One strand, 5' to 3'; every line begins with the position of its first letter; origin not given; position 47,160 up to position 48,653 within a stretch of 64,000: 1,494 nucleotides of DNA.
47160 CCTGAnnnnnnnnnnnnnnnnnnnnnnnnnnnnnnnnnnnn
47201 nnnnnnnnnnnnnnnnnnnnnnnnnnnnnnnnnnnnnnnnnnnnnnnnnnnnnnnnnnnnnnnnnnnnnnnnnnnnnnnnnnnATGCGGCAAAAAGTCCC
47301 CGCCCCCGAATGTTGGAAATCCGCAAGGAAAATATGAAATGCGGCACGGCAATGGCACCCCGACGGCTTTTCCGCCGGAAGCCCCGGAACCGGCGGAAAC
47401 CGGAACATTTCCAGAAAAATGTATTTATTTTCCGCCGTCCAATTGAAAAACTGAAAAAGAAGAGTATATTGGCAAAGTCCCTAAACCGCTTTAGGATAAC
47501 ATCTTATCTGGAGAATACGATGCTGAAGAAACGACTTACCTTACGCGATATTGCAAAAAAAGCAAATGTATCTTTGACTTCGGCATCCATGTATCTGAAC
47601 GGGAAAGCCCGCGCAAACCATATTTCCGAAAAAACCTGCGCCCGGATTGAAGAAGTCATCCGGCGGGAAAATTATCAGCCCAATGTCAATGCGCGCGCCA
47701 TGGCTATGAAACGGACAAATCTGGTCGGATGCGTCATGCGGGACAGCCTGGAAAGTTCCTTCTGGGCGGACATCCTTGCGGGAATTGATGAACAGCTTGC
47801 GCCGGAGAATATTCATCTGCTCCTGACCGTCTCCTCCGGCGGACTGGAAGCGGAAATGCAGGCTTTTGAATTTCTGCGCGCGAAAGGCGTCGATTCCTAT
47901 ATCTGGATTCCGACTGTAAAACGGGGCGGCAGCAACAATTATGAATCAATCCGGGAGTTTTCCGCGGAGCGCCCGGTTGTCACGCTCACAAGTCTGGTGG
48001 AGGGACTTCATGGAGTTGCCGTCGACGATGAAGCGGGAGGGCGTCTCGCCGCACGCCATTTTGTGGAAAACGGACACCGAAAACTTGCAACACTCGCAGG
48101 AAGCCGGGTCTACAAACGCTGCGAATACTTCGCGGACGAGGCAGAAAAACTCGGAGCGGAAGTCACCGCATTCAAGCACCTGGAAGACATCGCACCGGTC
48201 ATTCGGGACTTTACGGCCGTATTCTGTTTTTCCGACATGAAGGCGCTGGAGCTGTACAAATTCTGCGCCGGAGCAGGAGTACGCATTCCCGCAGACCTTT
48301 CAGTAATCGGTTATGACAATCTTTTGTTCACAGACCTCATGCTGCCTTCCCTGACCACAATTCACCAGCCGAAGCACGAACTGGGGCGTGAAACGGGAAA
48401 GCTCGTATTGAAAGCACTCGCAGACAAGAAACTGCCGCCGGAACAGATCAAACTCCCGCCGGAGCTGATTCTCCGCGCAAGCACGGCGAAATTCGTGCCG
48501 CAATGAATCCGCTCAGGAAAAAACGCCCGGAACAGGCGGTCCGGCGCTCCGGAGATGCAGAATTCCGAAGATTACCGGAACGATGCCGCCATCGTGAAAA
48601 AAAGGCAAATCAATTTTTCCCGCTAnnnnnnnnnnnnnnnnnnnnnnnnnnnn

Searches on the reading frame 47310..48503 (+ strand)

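Call 53: search_protein_families(library=pfam, proteins=[window:47310-48503:+], max_evalue=0.00001)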
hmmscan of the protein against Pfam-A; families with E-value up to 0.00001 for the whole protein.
window:47310-48503:+ (398 aa): 3 families
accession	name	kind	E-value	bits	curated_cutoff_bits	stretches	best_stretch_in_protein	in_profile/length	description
PF13377.12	Peripla_BP_3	-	7e-29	101.5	26.5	1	248-392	1-167/167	Periplasmic binding protein-like domain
PF00532.27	Peripla_BP_1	-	7.5e-14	52.3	22.2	1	139-383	4-274/281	Periplasmic binding proteins and sugar binding domain of LacI family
PF00356.27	LacI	-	1.9e-11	44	27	1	77-125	1-46/46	Bacterial regulatory proteins, lacI family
